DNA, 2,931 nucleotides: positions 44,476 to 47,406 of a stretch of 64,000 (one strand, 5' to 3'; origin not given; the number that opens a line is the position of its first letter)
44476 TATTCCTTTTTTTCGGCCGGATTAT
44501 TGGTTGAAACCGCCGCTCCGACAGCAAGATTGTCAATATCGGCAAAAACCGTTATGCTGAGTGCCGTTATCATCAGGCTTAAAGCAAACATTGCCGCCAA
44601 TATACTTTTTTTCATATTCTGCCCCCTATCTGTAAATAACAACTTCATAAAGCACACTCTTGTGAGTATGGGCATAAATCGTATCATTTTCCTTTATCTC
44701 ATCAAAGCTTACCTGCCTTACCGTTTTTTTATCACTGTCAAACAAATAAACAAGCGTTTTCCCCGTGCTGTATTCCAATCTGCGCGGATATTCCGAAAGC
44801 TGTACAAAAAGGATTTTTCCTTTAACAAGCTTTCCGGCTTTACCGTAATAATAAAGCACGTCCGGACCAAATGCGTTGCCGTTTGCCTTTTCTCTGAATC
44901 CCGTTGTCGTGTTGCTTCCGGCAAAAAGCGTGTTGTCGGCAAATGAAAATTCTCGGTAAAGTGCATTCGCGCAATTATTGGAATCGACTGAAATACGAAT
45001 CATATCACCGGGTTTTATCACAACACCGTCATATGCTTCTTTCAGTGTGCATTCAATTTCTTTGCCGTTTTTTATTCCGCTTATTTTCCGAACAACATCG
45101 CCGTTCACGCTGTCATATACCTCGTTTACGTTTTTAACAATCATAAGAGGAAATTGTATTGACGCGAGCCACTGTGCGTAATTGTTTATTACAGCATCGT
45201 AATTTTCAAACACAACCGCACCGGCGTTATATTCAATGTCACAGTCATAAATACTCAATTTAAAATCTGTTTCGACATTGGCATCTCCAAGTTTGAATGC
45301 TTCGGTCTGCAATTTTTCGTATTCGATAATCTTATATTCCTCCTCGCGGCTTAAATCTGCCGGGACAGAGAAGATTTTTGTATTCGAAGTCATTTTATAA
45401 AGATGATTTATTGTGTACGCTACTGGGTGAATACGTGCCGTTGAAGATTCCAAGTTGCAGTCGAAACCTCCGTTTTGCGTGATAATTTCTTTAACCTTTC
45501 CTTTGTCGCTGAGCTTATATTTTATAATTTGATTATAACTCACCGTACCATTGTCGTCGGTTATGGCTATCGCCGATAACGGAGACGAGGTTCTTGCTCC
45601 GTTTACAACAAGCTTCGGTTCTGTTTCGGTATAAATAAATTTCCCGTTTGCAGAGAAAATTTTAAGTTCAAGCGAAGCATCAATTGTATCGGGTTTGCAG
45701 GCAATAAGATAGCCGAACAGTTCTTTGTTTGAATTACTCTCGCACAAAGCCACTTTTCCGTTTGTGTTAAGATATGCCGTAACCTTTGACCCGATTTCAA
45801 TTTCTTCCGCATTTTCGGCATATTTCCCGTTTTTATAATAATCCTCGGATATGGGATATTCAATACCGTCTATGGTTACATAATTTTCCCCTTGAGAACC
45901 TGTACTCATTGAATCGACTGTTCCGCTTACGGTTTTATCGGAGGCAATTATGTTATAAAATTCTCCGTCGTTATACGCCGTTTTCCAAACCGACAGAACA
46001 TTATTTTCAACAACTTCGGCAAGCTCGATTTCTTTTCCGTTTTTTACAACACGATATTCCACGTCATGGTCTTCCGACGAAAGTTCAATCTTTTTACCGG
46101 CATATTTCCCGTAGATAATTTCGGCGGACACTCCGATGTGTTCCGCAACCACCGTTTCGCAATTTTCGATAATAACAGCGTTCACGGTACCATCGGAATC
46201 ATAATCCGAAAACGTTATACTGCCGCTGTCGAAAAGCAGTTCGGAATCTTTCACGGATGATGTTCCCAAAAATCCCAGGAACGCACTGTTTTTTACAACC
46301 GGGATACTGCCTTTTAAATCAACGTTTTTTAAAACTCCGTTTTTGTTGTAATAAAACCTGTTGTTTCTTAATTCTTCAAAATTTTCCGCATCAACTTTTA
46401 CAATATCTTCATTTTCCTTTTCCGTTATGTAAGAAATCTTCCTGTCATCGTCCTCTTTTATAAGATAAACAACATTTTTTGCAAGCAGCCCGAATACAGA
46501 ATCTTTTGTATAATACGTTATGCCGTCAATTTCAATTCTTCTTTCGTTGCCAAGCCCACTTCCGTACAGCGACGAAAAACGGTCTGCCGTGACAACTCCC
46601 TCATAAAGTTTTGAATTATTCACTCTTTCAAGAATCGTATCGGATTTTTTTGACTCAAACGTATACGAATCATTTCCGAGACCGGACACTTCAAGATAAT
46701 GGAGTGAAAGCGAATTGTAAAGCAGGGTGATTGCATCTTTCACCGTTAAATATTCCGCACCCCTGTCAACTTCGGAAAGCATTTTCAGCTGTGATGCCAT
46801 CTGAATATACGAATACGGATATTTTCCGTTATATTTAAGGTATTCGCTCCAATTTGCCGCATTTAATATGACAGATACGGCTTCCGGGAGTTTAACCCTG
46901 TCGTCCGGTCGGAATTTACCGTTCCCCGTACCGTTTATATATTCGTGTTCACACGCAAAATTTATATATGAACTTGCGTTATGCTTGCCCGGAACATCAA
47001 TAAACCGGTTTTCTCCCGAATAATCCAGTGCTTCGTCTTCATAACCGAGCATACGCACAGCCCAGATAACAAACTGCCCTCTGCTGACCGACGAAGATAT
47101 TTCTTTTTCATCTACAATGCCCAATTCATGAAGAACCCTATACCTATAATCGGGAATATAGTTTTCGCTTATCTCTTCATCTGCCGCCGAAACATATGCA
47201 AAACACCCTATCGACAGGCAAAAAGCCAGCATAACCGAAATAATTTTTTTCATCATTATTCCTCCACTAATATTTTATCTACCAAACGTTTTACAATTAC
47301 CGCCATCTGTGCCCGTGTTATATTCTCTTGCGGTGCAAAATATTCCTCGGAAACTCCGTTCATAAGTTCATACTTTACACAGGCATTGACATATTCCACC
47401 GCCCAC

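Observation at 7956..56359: Two collinear paralogous minus-strand loci share a non-canonical blueprint for SLH-anchored polysaccharide-lyase utilisation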

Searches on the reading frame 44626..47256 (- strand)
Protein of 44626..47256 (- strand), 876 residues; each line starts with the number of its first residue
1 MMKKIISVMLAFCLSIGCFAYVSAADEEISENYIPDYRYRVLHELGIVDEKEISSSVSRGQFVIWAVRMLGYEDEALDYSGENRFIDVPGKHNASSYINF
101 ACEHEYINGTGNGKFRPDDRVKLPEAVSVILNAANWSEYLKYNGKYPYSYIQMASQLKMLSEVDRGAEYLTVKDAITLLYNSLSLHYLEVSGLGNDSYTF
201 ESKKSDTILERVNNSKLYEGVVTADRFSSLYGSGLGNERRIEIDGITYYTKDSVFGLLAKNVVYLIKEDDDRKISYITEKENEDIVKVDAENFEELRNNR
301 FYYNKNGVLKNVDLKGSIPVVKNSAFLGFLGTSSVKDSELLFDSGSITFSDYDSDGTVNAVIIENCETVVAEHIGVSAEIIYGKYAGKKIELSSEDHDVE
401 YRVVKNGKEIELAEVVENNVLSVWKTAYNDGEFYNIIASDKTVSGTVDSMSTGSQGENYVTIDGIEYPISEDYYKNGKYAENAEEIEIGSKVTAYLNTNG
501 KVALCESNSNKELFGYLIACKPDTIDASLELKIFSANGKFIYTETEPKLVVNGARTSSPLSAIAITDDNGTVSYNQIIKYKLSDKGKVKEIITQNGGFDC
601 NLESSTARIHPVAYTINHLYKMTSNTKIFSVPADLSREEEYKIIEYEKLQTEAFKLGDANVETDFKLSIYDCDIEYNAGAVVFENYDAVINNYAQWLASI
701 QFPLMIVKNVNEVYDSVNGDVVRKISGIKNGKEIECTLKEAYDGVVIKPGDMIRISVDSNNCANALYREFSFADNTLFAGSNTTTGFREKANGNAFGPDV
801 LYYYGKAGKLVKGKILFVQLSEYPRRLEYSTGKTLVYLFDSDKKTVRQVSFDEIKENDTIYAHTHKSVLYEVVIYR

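Call 5: search_protein_families(library=pfam, proteins=[window:44626-47256:-], max_evalue=0.01)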
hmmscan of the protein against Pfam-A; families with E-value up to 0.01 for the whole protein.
window:44626-47256:- (876 aa): 1 family
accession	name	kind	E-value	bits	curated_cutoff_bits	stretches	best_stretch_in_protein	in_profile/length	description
PF00395.25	SLH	-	5.4e-05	23.5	20.8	1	85-121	2-38/44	S-layer homology domain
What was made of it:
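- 44626..47256 (-): 876-aa secreted protein: degenerate N-terminal SLH and an all-beta body. Same family as the 905-aa protein. SLH E 5e-5 (call 5).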

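Call 8: search_solved_structures(query=window:44626-47256:-, max_evalue=0.1)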
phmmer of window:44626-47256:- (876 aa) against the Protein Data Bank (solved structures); distinct sequences matched with E-value up to 0.1: 0.

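Call 35: search_protein_families(library=ncbifam, proteins=[window:44626-47256:-], max_evalue=0.01)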
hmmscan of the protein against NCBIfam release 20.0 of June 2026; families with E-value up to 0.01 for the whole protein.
window:44626-47256:- (876 aa): 0 families
